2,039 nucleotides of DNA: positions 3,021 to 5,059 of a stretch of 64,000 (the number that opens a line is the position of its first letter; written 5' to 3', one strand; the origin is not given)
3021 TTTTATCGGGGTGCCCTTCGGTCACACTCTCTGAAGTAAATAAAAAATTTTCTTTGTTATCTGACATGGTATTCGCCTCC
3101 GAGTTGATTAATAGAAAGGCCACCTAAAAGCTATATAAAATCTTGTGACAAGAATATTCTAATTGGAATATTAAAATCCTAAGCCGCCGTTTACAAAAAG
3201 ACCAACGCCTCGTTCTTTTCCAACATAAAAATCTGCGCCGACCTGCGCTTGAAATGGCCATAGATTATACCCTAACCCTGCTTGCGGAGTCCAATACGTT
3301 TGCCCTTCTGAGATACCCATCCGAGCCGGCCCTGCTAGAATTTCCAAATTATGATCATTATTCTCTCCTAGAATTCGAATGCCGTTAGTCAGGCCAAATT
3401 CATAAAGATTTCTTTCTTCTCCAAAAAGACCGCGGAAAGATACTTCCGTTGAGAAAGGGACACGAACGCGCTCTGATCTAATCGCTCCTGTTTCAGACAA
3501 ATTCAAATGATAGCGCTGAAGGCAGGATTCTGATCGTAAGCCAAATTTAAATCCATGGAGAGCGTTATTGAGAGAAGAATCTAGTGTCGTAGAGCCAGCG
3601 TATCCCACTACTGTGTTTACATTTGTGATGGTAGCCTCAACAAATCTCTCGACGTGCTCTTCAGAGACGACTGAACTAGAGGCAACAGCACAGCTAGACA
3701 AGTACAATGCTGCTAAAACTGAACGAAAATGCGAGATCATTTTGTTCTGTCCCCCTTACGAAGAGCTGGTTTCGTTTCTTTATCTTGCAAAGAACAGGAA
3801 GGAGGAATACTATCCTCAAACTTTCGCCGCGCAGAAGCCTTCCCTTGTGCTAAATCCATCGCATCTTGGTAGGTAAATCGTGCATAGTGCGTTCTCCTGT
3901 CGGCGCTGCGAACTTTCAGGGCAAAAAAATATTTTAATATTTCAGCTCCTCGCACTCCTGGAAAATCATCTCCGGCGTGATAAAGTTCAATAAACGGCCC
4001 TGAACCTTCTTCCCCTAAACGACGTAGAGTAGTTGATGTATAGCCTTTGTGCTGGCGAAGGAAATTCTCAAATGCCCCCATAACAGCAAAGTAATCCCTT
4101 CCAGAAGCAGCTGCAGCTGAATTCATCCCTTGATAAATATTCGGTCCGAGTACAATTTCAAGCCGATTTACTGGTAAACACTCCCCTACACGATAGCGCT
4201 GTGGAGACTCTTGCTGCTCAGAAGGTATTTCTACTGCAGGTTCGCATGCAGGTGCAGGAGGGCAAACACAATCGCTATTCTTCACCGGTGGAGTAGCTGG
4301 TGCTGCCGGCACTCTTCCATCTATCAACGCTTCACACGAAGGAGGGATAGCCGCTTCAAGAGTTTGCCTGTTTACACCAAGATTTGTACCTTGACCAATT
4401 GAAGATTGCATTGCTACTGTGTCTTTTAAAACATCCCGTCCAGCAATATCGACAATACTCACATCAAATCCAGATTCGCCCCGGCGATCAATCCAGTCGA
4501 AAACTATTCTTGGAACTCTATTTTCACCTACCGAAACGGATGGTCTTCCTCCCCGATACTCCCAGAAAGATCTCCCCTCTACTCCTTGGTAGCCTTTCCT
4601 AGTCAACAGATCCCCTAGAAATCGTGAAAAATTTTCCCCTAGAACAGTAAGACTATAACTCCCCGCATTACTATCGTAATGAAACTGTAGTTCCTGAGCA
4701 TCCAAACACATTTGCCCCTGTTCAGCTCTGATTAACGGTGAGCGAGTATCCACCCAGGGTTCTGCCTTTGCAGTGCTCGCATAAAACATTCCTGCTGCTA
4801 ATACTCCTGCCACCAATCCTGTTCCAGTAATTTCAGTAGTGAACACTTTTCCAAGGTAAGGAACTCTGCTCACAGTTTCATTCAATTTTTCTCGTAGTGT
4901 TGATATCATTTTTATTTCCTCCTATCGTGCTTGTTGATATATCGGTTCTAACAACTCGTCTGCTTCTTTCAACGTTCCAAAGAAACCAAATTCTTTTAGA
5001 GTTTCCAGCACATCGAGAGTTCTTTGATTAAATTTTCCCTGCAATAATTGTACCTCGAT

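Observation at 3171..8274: GC-rich (about 50% versus about 40%) four-gene translationally coupled operon encoding a lipobox/HExxH/coiled-coil protein and secreted partners; likely horizontally acquired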

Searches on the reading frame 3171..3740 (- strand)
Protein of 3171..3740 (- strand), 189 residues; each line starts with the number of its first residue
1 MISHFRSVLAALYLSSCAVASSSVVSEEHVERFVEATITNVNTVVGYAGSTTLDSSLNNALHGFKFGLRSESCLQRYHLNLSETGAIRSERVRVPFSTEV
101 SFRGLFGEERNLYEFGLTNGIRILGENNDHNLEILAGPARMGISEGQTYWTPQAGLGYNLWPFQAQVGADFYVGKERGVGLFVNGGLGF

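Call 5: search_protein_families(library=pfam, proteins=[window:3171-3740:-], max_evalue=1)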
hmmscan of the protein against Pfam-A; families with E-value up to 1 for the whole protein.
window:3171-3740:- (189 aa): 0 families

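Call 6: search_protein_families(library=ncbifam, proteins=[window:3171-3740:-], max_evalue=1)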
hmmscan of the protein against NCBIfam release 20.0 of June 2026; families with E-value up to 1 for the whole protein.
window:3171-3740:- (189 aa): 0 families

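Call 20: search_protein_families(library=phrogs, proteins=[window:3171-3740:-], max_evalue=1)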
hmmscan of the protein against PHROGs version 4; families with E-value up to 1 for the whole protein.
window:3171-3740:- (189 aa): 1 family
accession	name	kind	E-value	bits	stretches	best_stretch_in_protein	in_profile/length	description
phrog_1958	-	tail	0.44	11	1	10-78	144-211/216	minor tail protein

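Call 21: search_protein_families(library=padloc, proteins=[window:3171-3740:-], max_evalue=1)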
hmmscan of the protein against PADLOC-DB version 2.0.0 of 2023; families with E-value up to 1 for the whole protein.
window:3171-3740:- (189 aa): 0 families

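Call 62: search_solved_structures(query=window:3171-3740:-, max_evalue=10, show_alignments=2)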
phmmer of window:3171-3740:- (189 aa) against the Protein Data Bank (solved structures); distinct sequences matched with E-value up to 10: 1.
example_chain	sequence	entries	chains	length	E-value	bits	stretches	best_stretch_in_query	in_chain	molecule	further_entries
8zcr_A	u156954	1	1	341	0.35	13.6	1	22-101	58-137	Serpin B9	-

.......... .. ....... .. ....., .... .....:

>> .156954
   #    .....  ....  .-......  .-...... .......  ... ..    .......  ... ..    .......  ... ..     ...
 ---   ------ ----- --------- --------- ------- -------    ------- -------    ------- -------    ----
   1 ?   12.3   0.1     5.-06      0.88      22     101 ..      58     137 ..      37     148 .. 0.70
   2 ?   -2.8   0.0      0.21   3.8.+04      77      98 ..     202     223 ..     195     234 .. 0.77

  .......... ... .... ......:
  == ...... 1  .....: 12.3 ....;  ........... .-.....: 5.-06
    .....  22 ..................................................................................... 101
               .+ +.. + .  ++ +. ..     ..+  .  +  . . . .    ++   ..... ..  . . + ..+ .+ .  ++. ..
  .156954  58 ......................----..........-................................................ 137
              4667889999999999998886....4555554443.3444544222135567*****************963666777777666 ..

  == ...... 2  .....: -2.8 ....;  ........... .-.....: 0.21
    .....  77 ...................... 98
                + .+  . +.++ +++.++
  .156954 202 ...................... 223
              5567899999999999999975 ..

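Call 64: find_homologous_proteins(query=window:3171-3740:-, max_evalue=0.01)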
Query window:3171-3740:- (189 aa): 4 proteins with E <= 0.01 among 125 candidates.
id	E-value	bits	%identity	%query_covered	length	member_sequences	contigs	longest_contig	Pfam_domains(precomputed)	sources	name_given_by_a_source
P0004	1.6e-120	417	100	100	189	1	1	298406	-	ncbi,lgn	-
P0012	3.4e-69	250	63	100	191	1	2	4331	-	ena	-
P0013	2.9e-54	201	55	100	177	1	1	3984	-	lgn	-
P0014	3.5e-50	188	54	95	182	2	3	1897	-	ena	-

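Call 65: find_encoding_contigs(protein=P0012, flank=10000, max_places=4)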
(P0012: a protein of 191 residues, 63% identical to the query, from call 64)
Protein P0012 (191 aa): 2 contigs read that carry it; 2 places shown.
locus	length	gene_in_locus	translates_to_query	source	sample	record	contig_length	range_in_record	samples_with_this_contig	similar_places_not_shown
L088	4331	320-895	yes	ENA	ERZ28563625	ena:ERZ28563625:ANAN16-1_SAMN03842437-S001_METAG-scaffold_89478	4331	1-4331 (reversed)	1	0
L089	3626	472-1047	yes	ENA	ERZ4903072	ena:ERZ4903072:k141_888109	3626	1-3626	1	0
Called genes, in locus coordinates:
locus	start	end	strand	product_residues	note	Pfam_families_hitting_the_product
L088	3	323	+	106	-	?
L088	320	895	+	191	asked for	-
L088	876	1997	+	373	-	-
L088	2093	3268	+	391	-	PF00438:S-AdoMet_synt_N, PF02772:S-AdoMet_synt_M, PF02773:S-AdoMet_synt_C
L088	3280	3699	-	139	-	-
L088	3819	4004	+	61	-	PF00833:Ribosomal_S17e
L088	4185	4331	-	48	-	?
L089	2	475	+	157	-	?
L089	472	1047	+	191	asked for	-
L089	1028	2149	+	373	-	-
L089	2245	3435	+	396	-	PF00438:S-AdoMet_synt_N, PF02772:S-AdoMet_synt_M, PF02773:S-AdoMet_synt_C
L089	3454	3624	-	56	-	?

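Call 66: find_encoding_contigs(protein=P0013, flank=10000, max_places=4)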
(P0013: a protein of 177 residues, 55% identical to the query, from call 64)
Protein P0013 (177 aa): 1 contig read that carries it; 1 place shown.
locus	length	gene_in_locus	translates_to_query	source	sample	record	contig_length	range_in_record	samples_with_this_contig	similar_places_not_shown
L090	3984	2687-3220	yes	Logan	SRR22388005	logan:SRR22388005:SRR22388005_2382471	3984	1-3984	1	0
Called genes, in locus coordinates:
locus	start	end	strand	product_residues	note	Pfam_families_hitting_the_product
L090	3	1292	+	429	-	?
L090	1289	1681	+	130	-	-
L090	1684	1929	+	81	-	-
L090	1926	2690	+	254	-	-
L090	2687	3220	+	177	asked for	-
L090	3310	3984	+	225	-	?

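Call 67: find_encoding_contigs(protein=P0014, flank=10000, max_places=4)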
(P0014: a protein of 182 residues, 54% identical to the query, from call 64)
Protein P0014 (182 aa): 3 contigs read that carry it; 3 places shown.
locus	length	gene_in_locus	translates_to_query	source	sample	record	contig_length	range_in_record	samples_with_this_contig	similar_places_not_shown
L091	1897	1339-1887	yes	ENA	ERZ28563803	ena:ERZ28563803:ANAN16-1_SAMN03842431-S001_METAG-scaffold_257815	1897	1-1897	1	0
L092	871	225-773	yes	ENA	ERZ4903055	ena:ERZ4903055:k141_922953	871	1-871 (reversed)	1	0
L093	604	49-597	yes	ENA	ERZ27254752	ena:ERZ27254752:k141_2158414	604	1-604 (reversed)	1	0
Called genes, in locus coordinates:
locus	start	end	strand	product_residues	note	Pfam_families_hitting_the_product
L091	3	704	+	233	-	?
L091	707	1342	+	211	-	-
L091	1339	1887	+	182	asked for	-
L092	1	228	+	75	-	?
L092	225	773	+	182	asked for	-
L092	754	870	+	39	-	?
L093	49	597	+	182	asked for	-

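Call 70: search_solved_structures(query=A5, max_evalue=10, show_alignments=3)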
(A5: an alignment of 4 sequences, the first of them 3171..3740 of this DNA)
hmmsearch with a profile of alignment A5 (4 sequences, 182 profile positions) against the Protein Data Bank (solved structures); distinct sequences matched with E-value up to 10: 3.
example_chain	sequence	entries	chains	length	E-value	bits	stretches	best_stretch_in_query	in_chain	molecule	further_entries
1v86_A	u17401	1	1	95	0.36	13.6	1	56-116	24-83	DNA segment, Chr 7, Wayne State University 128, expressed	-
6m6h_H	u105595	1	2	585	0.87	12.4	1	111-156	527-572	Capsid vertex component 2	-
5zz8_r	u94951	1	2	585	0.88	12.4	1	111-156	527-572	UL25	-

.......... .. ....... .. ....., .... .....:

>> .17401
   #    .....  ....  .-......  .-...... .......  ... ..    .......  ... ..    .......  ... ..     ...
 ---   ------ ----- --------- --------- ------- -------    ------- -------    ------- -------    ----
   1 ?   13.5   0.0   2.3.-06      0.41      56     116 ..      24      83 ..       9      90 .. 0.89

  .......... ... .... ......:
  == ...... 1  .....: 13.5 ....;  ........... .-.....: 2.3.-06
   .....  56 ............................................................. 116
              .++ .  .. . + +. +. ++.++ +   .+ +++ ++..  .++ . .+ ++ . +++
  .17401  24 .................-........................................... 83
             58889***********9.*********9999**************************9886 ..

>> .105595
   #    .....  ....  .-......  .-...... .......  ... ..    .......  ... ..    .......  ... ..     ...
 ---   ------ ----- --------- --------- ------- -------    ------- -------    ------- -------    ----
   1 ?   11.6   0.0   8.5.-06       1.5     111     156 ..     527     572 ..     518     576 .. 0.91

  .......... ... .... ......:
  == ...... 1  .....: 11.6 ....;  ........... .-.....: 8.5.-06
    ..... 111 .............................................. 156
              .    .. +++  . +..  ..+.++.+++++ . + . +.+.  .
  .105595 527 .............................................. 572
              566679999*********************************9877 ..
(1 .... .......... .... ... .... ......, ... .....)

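Call 81: search_protein_families(library=pfam, proteins=[L088:876-1997:+], max_evalue=10)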
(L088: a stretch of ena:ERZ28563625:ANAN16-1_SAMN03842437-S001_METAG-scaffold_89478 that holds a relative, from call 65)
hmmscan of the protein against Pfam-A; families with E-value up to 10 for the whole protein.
L088:876-1997:+ (373 aa): 0 families

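Call 96: search_protein_families(library=pfam, alignment_id=A5, max_evalue=10)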
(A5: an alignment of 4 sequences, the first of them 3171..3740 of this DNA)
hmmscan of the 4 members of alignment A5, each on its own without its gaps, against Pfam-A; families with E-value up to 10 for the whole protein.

A. member 1, window:3171-3740:- (189 aa): 0 families

B. families by the number of members that match (of 4 scanned): 2 families
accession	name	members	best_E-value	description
PF20624.3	DMRT5_DMB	1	0.2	DMRT5, DMB domain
PF06749.17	DUF1218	1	3.3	Protein of unknown function (DUF1218)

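Call 101: find_related_loci(query=A5, collection=viral_contigs, flank=8000)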
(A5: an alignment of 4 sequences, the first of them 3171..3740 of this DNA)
Query A5 (189 aa) in viral_contigs; peptide patterns used: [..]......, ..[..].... (x = any residue, [..] = any of these).
117 stretches matched a pattern, but none encodes a relative of the query by tblastn (E <= 1e-3).

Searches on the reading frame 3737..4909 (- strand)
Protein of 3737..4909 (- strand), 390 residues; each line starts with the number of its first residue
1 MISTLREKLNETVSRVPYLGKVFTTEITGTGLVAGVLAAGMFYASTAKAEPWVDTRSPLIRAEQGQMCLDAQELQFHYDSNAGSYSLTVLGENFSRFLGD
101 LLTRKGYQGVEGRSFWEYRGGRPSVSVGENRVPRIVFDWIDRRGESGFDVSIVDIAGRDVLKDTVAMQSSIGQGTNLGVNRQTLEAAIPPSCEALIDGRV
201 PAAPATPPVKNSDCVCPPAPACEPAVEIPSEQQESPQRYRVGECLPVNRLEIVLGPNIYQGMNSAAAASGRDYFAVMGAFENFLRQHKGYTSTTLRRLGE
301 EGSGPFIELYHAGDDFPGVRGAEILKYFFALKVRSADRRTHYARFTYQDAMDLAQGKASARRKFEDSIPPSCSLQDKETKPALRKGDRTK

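Call 5: search_protein_families(library=pfam, proteins=[window:3737-4909:-], max_evalue=1)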
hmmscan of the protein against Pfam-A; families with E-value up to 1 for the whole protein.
window:3737-4909:- (390 aa): 0 families

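Call 6: search_protein_families(library=ncbifam, proteins=[window:3737-4909:-], max_evalue=1)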
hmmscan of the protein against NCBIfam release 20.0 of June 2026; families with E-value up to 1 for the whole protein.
window:3737-4909:- (390 aa): 0 families

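Call 20: search_protein_families(library=phrogs, proteins=[window:3737-4909:-], max_evalue=1)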
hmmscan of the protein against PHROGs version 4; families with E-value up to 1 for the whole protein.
window:3737-4909:- (390 aa): 0 families

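Call 21: search_protein_families(library=padloc, proteins=[window:3737-4909:-], max_evalue=1)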
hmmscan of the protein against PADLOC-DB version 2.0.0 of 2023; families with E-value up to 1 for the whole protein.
window:3737-4909:- (390 aa): 0 families

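Call 63: search_solved_structures(query=window:3737-4909:-, max_evalue=10)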
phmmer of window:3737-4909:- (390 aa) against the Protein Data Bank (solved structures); distinct sequences matched with E-value up to 10: 3.
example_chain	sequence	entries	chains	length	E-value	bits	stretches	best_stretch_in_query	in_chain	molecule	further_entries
5mfb_A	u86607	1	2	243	0.12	14.2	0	150-197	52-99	YIII(Dq)4CqI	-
4d4e_A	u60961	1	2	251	0.21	13.5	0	150-197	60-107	ARMADILLO REPEAT PROTEIN ARM00016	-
7lh6_B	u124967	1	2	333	1.2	11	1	56-148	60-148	L-galactose dehydrogenase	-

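Call 93: search_solved_structures(query=A9, max_evalue=10)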
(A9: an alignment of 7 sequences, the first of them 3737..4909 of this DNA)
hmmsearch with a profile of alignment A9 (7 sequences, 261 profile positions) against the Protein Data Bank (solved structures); distinct sequences matched with E-value up to 10: 3.
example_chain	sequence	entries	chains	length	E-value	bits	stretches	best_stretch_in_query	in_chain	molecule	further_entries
7el2_A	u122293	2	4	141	0.29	13.8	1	41-105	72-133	Homoprotocatechuate degradation operon regulator HpaR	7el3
9mir_C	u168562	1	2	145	0.84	12.3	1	185-227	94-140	receptor protein serine/threonine kinase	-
2dbo_A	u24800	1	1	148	2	11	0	119-156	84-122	D-tyrosyl-tRNA(Tyr) deacylase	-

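Call 108: search_dna_similar(query=window:3737-4909:-, collection=plasmids, mode=protein, max_evalue=0.001, max_rows=5)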
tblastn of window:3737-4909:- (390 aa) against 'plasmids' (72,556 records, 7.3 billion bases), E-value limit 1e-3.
No match.

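Call 109: search_dna_similar(query=window:3737-4909:-, collection=phages, mode=protein, max_evalue=0.001, max_rows=5)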
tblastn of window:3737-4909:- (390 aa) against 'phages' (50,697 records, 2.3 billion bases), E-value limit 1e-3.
No match.
